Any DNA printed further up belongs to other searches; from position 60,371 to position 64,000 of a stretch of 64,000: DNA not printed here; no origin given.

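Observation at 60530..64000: Unlisted >1157-codon ORF fusing an FkbM methyltransferase to two GT4 glycosyltransferase modules (candidate cap-and-polymerise enzyme)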

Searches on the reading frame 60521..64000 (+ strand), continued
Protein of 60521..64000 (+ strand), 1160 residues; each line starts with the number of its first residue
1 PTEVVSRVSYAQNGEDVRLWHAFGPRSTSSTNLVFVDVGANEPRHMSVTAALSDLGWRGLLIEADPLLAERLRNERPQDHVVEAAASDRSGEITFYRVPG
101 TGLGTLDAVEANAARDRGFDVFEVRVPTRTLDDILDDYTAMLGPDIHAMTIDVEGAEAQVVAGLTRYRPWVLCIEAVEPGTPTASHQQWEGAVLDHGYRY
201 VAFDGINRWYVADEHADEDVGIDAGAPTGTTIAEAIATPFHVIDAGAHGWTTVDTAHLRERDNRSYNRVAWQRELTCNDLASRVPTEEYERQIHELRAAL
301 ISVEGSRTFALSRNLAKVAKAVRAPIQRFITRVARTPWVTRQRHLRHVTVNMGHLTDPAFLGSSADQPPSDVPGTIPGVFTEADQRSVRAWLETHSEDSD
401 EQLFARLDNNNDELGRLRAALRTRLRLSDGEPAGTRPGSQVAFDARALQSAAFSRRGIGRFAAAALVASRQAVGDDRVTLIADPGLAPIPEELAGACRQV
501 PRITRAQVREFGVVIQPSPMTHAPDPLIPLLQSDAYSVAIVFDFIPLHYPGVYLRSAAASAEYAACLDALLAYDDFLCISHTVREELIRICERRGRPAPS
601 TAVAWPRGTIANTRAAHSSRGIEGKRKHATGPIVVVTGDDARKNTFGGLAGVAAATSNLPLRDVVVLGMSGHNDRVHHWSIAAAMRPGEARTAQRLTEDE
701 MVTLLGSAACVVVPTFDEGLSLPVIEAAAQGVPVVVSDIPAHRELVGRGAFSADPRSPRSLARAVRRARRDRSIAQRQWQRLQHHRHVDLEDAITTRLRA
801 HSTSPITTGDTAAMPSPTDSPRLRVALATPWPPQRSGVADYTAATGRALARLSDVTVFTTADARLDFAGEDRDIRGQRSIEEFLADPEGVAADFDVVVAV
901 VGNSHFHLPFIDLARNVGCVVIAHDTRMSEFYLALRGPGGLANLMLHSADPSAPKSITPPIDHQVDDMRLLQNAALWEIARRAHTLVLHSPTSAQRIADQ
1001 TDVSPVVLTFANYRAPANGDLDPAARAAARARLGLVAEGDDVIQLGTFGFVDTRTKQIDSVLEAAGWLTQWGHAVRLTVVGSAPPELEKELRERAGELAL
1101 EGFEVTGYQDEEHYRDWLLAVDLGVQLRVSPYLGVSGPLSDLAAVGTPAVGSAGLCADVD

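Call 13: find_related_loci(query=P0001, collection=genome_contigs, flank=10000)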
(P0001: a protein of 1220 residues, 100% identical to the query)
Query P0001 (1220 aa) in genome_contigs; peptide patterns used: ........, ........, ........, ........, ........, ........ (x = any residue, [..] = any of these).
48 stretches matched a pattern; 22 encode a relative of the query (tblastn E <= 1e-3); 22 distinct loci.
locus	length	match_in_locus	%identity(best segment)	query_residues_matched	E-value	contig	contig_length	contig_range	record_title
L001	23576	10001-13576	54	4-1220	0e+0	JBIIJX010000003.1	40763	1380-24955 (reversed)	MAG: Candidatus Nanopelagicales bacterium isolate ME2001-10-09pf_3300042861_group1_bin215 Rohwer_bin358_scaffold_560_c2,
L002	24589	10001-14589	55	4-1217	0e+0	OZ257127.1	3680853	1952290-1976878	MAG: Actinomycetes bacterium isolate a9ccef48-db57-4dbf-8a87-581e90263f54 genome assembly, chromosome: 1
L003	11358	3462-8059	52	4-1220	0e+0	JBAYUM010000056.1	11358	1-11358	MAG: Candidatus Nanopelagicales bacterium isolate SO_2016_LW3_35 scaffold08351_LW162_2016, whole genome shotgun sequence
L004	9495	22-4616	51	1-1219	0e+0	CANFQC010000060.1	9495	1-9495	MAG: Actinobacteria bacterium isolate Jr-14may18-186 genome assembly, contig: Jr-14may18-C11485, whole genome shotgun se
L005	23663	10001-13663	52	4-1220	0e+0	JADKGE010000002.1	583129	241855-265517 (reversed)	MAG: Actinomycetota bacterium isolate Ribe_18-Q3-R11-54_BATAC.412 tig00001979-10-5826140, whole genome shotgun sequence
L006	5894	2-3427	54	65-1220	0e+0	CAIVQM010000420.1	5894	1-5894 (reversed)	uncultured bacterium isolate Kiruna3_bin-1975 genome assembly, contig: bin-1975:420/535, whole genome shotgun sequence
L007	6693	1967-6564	54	4-1219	0e+0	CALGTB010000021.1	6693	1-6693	MAG TPA_asm: uncultured actinobacterium isolate SRR5576001_bin.111_CONCOCT_v1.1_MAG genome assembly, contig: ERZ795033.8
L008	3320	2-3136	51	169-1220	0e+0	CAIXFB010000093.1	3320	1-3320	MAG: uncultured actinobacterium isolate Loclat_bin-08204 genome assembly, contig: bin-08204:093/439, whole genome shotgu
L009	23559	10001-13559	52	4-1207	0e+0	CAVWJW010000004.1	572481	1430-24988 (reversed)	MAG: uncultured Actinomycetes bacterium isolate MFD02134.bin.2.74 genome assembly, contig: contig_36713, whole genome sh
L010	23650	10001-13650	52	336-1219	0e+0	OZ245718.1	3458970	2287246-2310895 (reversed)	MAG: Actinomycetes bacterium isolate 5592b777-cc2b-40d4-8203-2b0c8ee3f119 genome assembly, chromosome: 1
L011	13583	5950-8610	51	337-1215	0e+0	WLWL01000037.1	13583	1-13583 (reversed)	MAG: Candidatus Nanopelagicales bacterium isolate s1_metabat2_31 NODE_2057_length_13583_cov_10.252081, whole genome shot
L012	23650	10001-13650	50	336-1219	0e+0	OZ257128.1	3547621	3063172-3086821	MAG: Actinomycetes bacterium isolate a64d84fb-41c3-4246-938b-28fa759d90e4 genome assembly, chromosome: 1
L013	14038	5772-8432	51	337-1215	0e+0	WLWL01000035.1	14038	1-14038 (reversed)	MAG: Candidatus Nanopelagicales bacterium isolate s1_metabat2_31 NODE_1966_length_14038_cov_8.709942, whole genome shotg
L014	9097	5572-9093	52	2-1200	0e+0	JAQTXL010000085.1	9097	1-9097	MAG: Candidatus Nanopelagicales bacterium isolate STC_133 NODE_18849_length_9097_cov_5.779933_Sandtown_C, whole genome s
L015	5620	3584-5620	52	4-692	0e+0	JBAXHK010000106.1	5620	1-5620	MAG: Actinomycetes bacterium isolate ELA321 MAG321_106, whole genome shotgun sequence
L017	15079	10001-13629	54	1-1220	0e+0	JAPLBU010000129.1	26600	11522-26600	MAG: Actinomycetota bacterium isolate LacPavin_0818_WC45_MAG_67_6 LacPavin_0818_WC45_scaffold_227801, whole genome shotg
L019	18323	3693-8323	54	4-1220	0e+0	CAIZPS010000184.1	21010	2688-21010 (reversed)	uncultured bacterium isolate Loc080925-4m_bin-0811 genome assembly, contig: bin-0811:184/302, whole genome shotgun seque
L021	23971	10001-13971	34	2-1180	1e-43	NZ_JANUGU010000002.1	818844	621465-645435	Massilia terrae strain JCM 31606 2, whole genome shotgun sequence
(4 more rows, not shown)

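Call 16: find_encoding_contigs(protein=P0001, flank=10000, max_places=3)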
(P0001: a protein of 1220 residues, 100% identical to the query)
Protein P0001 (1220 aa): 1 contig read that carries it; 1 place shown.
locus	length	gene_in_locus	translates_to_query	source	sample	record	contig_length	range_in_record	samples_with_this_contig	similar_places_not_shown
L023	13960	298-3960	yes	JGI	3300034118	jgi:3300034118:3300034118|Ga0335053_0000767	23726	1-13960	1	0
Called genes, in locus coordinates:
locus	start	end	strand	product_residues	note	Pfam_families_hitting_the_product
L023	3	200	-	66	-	?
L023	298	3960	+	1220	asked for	PF05050:Methyltransf_21, PF00534:Glycos_transf_1, PF20706:GT4-conflict (faint), PF13692:Glyco_trans_1_4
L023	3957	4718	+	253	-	PF02348:CTP_transf_3, PF12804:NTP_transf_3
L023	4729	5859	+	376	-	PF20706:GT4-conflict, PF00534:Glycos_transf_1, PF13692:Glyco_trans_1_4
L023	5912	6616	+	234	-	PF00535:Glycos_transf_2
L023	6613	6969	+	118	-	PF10066:DUF2304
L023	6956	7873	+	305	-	-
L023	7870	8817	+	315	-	PF01073:3Beta_HSD, PF01370:Epimerase, PF04321:RmlD_sub_bind, PF16363:GDP_Man_Dehyd, PF07993:NAD_binding_4 (weak)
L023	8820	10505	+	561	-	PF26626:DUF8201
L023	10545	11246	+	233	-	PF00535:Glycos_transf_2, PF10111:Glyco_tranf_2_2 (weak), PF13641:Glyco_tranf_2_3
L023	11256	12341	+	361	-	PF13439:Glyco_transf_4, PF13579:Glyco_trans_4_4, PF20706:GT4-conflict, PF00534:Glycos_transf_1, PF13692:Glyco_trans_1_4, PF13524:Glyco_trans_1_2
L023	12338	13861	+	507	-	PF05159:Capsule_synth (weak)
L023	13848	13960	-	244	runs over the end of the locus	PF18922:DUF5672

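Call 44: search_protein_families(library=pfam, proteins=[L021:10001-11230:+, L021:10870-14103:+], max_evalue=0.0001)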
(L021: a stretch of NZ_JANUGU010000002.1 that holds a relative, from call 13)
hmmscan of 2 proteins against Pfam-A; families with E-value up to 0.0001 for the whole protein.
L021:10001-11230:+ (409 aa): 1 family
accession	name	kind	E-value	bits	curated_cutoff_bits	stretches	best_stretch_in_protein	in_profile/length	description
PF05050.19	Methyltransf_21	-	2.3e-29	103.1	22.7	1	29-192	1-173/173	Methyltransferase FkbM domain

L021:10870-14103:+ (1077 aa): 4 families
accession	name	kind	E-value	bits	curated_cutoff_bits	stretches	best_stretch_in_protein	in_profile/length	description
PF00534.26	Glycos_transf_1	-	3.8e-30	105.1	26.4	2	897-1041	14-159/172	Glycosyl transferases group 1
PF13692.12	Glyco_trans_1_4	-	1.5e-25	90.5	27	2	899-1038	2-140/142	Glycosyl transferases group 1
PF20706.3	GT4-conflict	-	9.9e-10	38.4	26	1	771-1005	83-310/385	Family 4 Glycosyltransferase in conflict systems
PF13524.12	Glyco_trans_1_2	-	2.1e-07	31.4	25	0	492-638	7-138/144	Glycosyl transferase-like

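Call 48: predict_structure(alignment_id=A1)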
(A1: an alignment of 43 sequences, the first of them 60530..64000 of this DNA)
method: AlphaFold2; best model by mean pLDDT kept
length: 1157 residues; sequences in the alignment: 43
mean_pLDDT: 81.1   pTM: 0.64
mean pLDDT of the five models: 81.1, 78.2, 76.8, 76.6, 74.0
residues with pLDDT >= 90: 437; 70-90: 457; 50-70: 208; < 50: 55
segments of 3 or more residues with pLDDT < 50: 262-271, 277-282, 301-304, 618-623, 804-817, 962-964, 1008-1010
pLDDT, mean of each block of 10 residues (from residue 1): 76 91 66 92 88 92 91 92 93 81 83 87 94 90 93 89 94 82 91 95 93 91 90 85 79 65 47 49 56 60 49 54 65 78 87 84 68 88 92 64 63 90 82 81 86 85 95 94 86 93 89 93 92 94 90 91 95 95 93 89 79 52 65 81 91 86 73 63 82 78 92 87 90 94 94 94 92 92 94 89 46 54 87 68 83 86 85 90 87 88 78 88 63 66 73 58 52 80 78 81 66 62 88 77 81 80 90 88 85 90 80 89 71 71 81 66
secondary structure, 60 per line:
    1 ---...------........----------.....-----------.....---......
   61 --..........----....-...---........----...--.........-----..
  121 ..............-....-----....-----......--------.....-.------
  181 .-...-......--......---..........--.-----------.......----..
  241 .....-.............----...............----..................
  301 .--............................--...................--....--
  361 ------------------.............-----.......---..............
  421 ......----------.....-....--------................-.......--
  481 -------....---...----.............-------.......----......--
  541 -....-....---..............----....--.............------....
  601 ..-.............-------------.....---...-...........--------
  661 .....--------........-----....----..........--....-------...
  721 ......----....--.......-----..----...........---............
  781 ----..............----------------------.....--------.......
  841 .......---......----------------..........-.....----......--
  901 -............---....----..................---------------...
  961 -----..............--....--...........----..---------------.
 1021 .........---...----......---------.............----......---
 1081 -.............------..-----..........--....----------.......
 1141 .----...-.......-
elements in order (helices of 4 or more, strands of 3 or more residues): E4-6 H13-20 E31-35 H47-51 E55-60 H63-72 E77-80 E82-84 E88-95 E100-102 H105-113 E119-127 H128-134 H136-139 E145-148 H154-159 E168-172 H187-192 E195-200 E204-209 H210-213 H229-234 H239-245 E247-249 H250-259 H264-278 H283-301 H304-331 H334-352 H355-358 H379-391 H397-403 H407-426 E437-441 H443-446 H455-470 E475-478 H488-491 E495-497 H502-507 E508-514 H522-528 E533-538 H542-545 H547-550 H554-567 E572-575 H578-590 E597-602 H604-616 E630-634 H642-652 E661-665 H674-681 E687-690 H695-704 E707-710 H718-726 E731-734 H737-743 H755-765 H769-780 H787-798 E821-825 H834-847 E851-856 E873-876 H877-882 H884-888 E893-898 H902-913 E917-920 H925-942 H966-979 E982-985 H988-998 H1020-1029 E1040-1045 H1055-1067 E1072-1077 H1082-1094 H1108-1117 E1120-1123 H1134-1141 E1146-1148 H1150-1156

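Call 51: fold_search(model_id=the predicted structure, library=pdb)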
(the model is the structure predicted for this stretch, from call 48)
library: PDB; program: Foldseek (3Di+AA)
matches with E <= 10: 1432; with E <= 0.001: 245
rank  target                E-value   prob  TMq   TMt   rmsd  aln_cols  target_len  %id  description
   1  8qoy                  1.8e-12  1.00  0.20  0.22  23.4       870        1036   10  Capsular polysaccharide synthesis multienzyme of Actinobacillus Pleuropneumoniae serotype 3 (released 2024-07-03)
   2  6tvp_B                3.4e-09  1.00  0.22  0.54   8.7       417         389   15  Structure of Mycobacterium smegmatis alpha-maltose-1-phosphate synthase GlgM (released 2020-04-22)
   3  6tvp_A                3.6e-09  1.00  0.23  0.60   7.9       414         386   18  Structure of Mycobacterium smegmatis alpha-maltose-1-phosphate synthase GlgM (released 2020-04-22)
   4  3c4q_A                1.9e-08  1.00  0.24  0.64   6.1       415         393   14  Structure of the retaining glycosyltransferase MshA : The first step in mycothiol biosynthesis. Organism : Corynebacte (released 2008-04-01)
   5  6zn1                  2.6e-08  1.00  0.21  0.55  15.2       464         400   14  Trehalose transferase bound to alpha-D-glucopyranosyl-beta-galactopyranose from Thermoproteus uzoniensis (released 2021-01-20)
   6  6zj7                  3.1e-08  1.00  0.21  0.55  15.2       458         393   14  Trehalose transferase (TreT) from Thermoproteus uzoniensis soaked with Mg (released 2020-09-30)
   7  7qsg_A                5.9e-08  1.00  0.24  0.64   5.7       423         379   16  Methylmannose polysaccharide mannosyltransferase from M. hassiacum (released 2023-01-25)
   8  3c48_B                5.9e-08  1.00  0.16  0.39  12.2       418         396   13  Structure of the retaining glycosyltransferase MshA: The first step in mycothiol biosynthesis. Organism: Corynebacteri (released 2008-03-25)
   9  6zjh_AAA              7.2e-08  1.00  0.21  0.54  15.3       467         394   14  Trehalose transferase from Thermoproteus uzoniensis soaked with trehalose (released 2020-11-25)
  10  5d00_B                7.5e-08  1.00  0.23  0.64   6.9       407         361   12  Crystal structure of BshA from B. subtilis complexed with N-acetylglucosaminyl-malate and UMP (released 2016-09-07)
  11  6zj4                  1.2e-07  1.00  0.21  0.56  11.9       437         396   16  apo-Trehalose transferase (apo-TreT) from Thermoproteus uzoniensis (released 2020-09-30)
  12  7qh9_CCC              1.4e-07  1.00  0.18  0.39   6.2       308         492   11  TarM(Se)_G117R-4RboP (released 2023-05-10)
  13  5hut_A                1.4e-07  1.00  0.19  0.42   6.8       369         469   10  Structure of Candida albicans trehalose-6-phosphate synthase in complex with UDP-glucose (released 2017-05-03)
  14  3oka_A                1.4e-07  1.00  0.21  0.55   8.7       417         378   13  Crystal structure of Corynebacterium glutamicum PimB' in complex with GDP-Man (triclinic crystal form) (released 2010-09-15)
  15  6zmz                  1.5e-07  1.00  0.19  0.50  16.5       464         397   13  UDPG-bound Trehalose transferase from Thermoproteus uzoniensis (released 2020-09-30)
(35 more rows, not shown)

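Call 72: search_protein_families(library=pfam, proteins=[L011:3779-5782:+, L011:5818-8625:+, L010:9866-12667:+, L010:17882-18643:-, L010:18653-19555:-, L010:16647-17879:+], max_evalue=0.001)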
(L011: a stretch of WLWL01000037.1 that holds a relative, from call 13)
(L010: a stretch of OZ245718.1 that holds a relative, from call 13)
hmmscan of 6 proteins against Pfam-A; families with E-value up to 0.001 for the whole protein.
L011:3779-5782:+ (667 aa): 2 families
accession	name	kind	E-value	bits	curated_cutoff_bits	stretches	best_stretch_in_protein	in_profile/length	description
PF01757.29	Acyl_transf_3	-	8.6e-27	94.5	31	1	19-347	4-325/326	Acyltransferase domain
PF19040.6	SGNH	-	8e-23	81.8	27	1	425-661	12-247/248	SGNH domain (fused to AT3 domains)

L011:5818-8625:+ (935 aa): 3 families
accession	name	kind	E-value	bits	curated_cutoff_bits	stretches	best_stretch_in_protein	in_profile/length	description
PF13692.12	Glyco_trans_1_4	-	2.1e-23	83.6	27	2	379-486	31-141/142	Glycosyl transferases group 1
PF00534.26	Glycos_transf_1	-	2e-17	63.7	26.4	1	408-492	77-163/172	Glycosyl transferases group 1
PF20706.3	GT4-conflict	-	6.5e-09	35.7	26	1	357-479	210-331/385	Family 4 Glycosyltransferase in conflict systems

L010:9866-12667:+ (933 aa): 3 families
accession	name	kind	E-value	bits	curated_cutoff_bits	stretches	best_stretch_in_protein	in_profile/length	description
PF13692.12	Glyco_trans_1_4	-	5.5e-21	75.7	27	2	346-480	4-138/142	Glycosyl transferases group 1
PF00534.26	Glycos_transf_1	-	6.7e-20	71.8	26.4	1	352-480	25-154/172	Glycosyl transferases group 1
PF20706.3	GT4-conflict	-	1.3e-10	41.3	26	1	349-514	206-366/385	Family 4 Glycosyltransferase in conflict systems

L010:17882-18643:- (253 aa): 1 family
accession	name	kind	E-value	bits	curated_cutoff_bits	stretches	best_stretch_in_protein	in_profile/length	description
PF05050.19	Methyltransf_21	-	5.2e-15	56.4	22.7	1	69-216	1-156/173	Methyltransferase FkbM domain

L010:18653-19555:- (300 aa): 0 families

L010:16647-17879:+ (410 aa): 0 families
